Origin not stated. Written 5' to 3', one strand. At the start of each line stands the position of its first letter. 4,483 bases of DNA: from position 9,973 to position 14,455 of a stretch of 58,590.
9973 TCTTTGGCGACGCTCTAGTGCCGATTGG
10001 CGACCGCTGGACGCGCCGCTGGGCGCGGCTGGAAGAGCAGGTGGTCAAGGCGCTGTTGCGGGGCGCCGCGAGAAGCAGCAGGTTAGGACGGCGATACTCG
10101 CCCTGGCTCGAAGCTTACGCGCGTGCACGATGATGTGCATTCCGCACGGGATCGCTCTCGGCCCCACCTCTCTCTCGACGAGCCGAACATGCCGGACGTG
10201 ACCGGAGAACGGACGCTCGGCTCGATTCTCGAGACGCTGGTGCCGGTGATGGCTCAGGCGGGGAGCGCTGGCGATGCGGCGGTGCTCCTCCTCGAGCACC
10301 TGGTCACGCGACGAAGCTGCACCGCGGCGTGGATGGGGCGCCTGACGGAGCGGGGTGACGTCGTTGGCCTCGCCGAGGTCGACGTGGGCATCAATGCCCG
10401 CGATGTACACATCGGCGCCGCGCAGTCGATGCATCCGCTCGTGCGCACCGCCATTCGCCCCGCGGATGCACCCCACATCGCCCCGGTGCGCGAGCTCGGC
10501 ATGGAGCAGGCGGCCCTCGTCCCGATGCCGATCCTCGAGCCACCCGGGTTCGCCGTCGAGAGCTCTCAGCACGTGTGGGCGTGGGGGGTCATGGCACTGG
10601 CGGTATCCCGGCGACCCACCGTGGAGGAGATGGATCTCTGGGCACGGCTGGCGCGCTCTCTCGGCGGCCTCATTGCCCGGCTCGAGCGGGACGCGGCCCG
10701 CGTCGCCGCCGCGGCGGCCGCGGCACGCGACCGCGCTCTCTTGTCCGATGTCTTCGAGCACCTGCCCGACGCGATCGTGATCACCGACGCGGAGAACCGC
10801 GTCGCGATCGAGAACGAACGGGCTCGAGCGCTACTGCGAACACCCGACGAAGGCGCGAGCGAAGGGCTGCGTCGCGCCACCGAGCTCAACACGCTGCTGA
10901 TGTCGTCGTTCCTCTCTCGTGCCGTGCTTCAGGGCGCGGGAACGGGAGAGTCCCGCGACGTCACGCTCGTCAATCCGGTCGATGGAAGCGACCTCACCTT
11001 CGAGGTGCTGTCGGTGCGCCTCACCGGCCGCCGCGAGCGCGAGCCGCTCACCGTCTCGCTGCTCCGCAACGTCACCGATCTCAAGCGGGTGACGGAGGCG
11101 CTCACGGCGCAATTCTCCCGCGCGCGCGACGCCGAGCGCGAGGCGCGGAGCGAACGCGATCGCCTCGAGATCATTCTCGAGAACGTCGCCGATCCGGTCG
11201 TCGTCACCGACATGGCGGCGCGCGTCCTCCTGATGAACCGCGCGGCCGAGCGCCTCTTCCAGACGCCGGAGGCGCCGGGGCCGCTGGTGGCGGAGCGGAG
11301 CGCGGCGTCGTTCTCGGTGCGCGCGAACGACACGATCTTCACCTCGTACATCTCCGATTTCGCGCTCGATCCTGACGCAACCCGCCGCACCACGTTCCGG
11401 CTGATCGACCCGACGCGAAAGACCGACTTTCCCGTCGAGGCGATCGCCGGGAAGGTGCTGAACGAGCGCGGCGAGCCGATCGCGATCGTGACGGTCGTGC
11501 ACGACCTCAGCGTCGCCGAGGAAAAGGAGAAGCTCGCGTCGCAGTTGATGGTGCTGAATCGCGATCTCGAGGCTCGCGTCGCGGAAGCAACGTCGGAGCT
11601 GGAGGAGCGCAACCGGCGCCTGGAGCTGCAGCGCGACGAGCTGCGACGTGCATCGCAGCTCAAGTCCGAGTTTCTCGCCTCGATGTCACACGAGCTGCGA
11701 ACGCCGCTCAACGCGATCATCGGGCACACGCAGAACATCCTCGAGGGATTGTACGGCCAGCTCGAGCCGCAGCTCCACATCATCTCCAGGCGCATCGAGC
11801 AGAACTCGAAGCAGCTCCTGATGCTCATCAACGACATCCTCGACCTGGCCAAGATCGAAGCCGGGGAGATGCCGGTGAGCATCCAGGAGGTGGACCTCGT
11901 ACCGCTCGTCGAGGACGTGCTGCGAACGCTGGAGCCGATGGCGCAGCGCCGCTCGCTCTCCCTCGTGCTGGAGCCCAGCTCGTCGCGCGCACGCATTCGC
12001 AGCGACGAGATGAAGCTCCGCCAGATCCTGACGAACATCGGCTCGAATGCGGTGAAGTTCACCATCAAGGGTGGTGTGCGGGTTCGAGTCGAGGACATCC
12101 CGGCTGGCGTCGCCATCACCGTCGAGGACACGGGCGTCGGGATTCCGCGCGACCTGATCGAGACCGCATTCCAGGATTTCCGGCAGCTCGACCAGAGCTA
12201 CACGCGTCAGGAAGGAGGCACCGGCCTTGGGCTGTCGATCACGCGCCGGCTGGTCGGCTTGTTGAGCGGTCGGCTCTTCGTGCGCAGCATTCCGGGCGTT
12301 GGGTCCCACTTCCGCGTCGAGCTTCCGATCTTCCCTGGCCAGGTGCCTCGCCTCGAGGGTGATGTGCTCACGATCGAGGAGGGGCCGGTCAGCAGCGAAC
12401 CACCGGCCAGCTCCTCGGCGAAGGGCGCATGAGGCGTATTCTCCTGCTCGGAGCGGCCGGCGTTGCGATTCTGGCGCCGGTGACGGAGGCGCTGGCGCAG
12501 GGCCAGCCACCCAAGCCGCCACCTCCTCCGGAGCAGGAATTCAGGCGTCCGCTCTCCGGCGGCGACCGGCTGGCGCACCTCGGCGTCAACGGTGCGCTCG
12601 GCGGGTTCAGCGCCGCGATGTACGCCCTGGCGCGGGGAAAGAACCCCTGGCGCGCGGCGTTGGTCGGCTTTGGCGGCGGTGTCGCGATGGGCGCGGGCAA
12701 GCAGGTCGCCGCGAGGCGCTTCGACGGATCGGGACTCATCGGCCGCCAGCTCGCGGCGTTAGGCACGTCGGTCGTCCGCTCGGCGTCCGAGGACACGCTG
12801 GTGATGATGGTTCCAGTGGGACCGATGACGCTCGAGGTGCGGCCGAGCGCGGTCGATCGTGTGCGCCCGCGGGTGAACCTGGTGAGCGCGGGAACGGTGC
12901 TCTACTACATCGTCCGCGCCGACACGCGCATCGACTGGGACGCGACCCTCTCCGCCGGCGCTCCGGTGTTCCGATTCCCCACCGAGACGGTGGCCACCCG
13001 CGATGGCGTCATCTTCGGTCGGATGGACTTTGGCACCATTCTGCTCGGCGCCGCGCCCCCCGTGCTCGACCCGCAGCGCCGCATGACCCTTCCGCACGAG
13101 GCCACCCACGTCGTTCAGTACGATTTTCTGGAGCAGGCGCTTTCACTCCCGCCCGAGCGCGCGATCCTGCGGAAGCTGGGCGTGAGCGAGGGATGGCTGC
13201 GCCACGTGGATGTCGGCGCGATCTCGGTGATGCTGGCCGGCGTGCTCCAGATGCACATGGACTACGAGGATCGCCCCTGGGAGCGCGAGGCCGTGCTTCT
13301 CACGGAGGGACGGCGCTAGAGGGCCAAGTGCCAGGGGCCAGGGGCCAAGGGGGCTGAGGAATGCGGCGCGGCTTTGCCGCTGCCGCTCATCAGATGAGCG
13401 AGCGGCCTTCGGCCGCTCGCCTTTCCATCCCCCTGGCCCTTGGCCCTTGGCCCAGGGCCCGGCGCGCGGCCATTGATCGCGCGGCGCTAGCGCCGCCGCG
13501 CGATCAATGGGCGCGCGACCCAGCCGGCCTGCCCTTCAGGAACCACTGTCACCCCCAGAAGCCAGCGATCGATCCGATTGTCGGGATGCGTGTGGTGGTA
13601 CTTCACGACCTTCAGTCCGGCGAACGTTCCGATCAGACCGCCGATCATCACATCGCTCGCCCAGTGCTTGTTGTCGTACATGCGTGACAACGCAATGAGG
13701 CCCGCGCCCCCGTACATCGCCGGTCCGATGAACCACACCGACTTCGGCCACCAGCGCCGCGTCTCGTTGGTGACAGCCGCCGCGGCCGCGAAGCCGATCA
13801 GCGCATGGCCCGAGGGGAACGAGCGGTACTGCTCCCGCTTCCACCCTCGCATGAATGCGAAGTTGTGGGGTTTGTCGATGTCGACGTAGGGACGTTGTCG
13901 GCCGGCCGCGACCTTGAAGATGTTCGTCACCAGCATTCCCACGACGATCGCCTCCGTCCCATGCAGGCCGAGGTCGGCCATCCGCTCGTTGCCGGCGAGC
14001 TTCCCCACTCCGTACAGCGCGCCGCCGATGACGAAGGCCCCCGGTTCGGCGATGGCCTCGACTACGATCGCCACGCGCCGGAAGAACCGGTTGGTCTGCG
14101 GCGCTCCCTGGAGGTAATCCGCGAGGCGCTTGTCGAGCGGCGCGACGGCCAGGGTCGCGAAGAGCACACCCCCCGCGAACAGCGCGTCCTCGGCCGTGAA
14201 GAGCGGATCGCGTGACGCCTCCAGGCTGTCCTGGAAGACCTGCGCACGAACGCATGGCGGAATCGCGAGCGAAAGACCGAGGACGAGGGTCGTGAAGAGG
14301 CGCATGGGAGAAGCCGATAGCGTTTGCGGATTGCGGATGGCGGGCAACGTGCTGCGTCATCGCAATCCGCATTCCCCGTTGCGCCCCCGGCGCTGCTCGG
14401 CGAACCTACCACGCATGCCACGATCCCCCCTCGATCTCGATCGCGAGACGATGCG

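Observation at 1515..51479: Widespread gene-boundary palindromes whose arms are short tandem repeats (7-, 8- or 9-nt units) in at least six sequence classes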

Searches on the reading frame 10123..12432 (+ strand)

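Call 45: search_protein_families(library=pfam, proteins=[window:10123-12432:+], max_evalue=0.0001)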
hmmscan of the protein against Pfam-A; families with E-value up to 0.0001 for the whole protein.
window:10123-12432:+ (769 aa): 6 families
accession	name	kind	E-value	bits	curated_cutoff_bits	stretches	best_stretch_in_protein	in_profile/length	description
PF02518.31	HATPase_c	-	2.2e-25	89.7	26.4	1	628-736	2-109/111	Histidine kinase-, DNA gyrase B-, and HSP90-like ATPase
PF00512.31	HisKA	-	7.1e-18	64.9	26.9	1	514-581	2-66/66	His Kinase A (phospho-acceptor) domain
PF13188.13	PAS_8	-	3e-09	36.9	21.8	1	347-386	2-40/65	PAS domain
PF00989.32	PAS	-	4.1e-09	36.9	22.6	0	348-382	3-37/113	PAS fold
PF12860.13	PAS_7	-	6.1e-07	30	27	0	211-250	1-40/115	PAS fold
PF08448.16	PAS_4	-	5.1e-05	23.9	23.1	0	352-382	1-31/110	PAS fold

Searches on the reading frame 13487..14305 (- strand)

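Call 45: search_protein_families(library=pfam, proteins=[window:13487-14305:-], max_evalue=0.0001)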
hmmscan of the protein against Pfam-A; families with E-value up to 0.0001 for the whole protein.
window:13487-14305:- (272 aa): 1 family
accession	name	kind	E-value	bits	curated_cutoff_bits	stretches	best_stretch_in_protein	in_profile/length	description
PF01569.27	PAP2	-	7.4e-23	81.2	27.2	1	119-239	8-127/130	PAP2 superfamily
